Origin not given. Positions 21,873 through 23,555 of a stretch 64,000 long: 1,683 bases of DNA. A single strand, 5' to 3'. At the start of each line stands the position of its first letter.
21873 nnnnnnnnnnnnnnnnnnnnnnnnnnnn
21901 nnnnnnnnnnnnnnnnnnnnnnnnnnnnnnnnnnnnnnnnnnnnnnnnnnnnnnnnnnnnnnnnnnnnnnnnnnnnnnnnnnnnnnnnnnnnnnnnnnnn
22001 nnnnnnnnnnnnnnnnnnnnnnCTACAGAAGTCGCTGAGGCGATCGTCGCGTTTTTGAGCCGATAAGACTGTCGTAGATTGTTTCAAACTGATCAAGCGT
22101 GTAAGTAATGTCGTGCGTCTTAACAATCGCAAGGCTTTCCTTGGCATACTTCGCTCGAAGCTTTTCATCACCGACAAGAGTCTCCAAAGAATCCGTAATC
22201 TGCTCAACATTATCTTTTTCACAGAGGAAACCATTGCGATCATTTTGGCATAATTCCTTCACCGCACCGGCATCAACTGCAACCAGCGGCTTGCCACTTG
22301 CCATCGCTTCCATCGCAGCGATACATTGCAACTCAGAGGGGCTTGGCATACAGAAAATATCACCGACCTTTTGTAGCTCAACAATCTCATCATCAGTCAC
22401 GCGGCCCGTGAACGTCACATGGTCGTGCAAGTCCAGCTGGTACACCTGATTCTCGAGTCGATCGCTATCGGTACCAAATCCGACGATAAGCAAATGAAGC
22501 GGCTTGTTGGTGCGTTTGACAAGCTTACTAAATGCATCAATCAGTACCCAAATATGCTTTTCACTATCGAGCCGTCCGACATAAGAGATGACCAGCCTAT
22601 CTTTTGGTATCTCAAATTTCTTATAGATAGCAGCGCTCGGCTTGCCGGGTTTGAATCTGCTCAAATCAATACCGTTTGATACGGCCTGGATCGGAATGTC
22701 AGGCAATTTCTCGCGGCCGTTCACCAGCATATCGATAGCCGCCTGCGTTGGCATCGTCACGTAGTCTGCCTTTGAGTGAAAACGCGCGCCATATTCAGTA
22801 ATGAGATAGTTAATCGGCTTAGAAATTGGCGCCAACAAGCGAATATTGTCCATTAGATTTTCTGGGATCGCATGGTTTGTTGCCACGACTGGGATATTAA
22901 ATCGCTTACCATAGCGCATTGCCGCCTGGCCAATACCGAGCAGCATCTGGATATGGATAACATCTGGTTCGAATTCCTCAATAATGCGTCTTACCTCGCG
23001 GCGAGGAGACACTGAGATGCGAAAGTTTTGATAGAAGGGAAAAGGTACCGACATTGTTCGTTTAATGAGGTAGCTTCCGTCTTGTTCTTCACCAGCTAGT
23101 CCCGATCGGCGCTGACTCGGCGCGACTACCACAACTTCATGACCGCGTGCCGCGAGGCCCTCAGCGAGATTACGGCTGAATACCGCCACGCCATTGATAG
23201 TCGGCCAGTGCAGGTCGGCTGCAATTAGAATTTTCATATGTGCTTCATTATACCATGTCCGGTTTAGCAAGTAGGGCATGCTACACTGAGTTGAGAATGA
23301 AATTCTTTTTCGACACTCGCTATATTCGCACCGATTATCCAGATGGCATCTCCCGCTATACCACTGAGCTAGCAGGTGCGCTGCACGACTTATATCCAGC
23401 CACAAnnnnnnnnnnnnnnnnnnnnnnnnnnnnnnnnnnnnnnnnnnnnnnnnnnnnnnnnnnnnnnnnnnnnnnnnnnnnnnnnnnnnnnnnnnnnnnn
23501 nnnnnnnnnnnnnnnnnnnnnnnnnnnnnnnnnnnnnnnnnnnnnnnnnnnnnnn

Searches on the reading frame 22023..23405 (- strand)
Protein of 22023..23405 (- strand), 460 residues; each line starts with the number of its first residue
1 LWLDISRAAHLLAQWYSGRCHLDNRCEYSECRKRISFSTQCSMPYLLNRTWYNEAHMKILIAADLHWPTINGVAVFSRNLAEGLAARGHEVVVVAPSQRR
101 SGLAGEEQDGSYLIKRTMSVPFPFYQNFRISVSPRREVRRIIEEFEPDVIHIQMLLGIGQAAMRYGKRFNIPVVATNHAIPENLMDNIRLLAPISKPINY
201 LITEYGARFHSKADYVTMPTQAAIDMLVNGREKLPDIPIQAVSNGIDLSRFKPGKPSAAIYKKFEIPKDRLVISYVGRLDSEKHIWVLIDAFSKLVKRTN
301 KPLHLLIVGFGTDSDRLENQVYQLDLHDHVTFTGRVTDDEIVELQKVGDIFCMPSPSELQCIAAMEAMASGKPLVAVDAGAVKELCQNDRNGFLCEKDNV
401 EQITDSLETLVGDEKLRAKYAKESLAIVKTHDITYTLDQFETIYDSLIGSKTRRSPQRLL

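Call 88: search_protein_families(library=pfam, proteins=[window:22023-23405:-], max_evalue=0.001)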
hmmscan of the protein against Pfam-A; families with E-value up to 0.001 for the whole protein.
window:22023-23405:- (460 aa): 6 families
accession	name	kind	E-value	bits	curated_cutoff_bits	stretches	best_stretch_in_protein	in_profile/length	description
PF00534.26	Glycos_transf_1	-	3.6e-40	137.7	26.4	1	262-423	7-168/172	Glycosyl transferases group 1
PF13692.12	Glyco_trans_1_4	-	1e-33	117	27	1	272-413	3-142/142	Glycosyl transferases group 1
PF13439.12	Glyco_transf_4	-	1.7e-31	110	28.5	1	70-250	1-170/170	Glycosyltransferase Family 4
PF13579.12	Glyco_trans_4_4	-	1.6e-17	64.8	29.7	1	71-245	1-158/158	Glycosyl transferase 4-like domain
PF20706.3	GT4-conflict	-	2e-09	37.4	26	1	61-117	2-58/385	Family 4 Glycosyltransferase in conflict systems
PF13477.12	Glyco_trans_4_2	-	1e-05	26.2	23.4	1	75-178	11-107/139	Glycosyl transferase 4-like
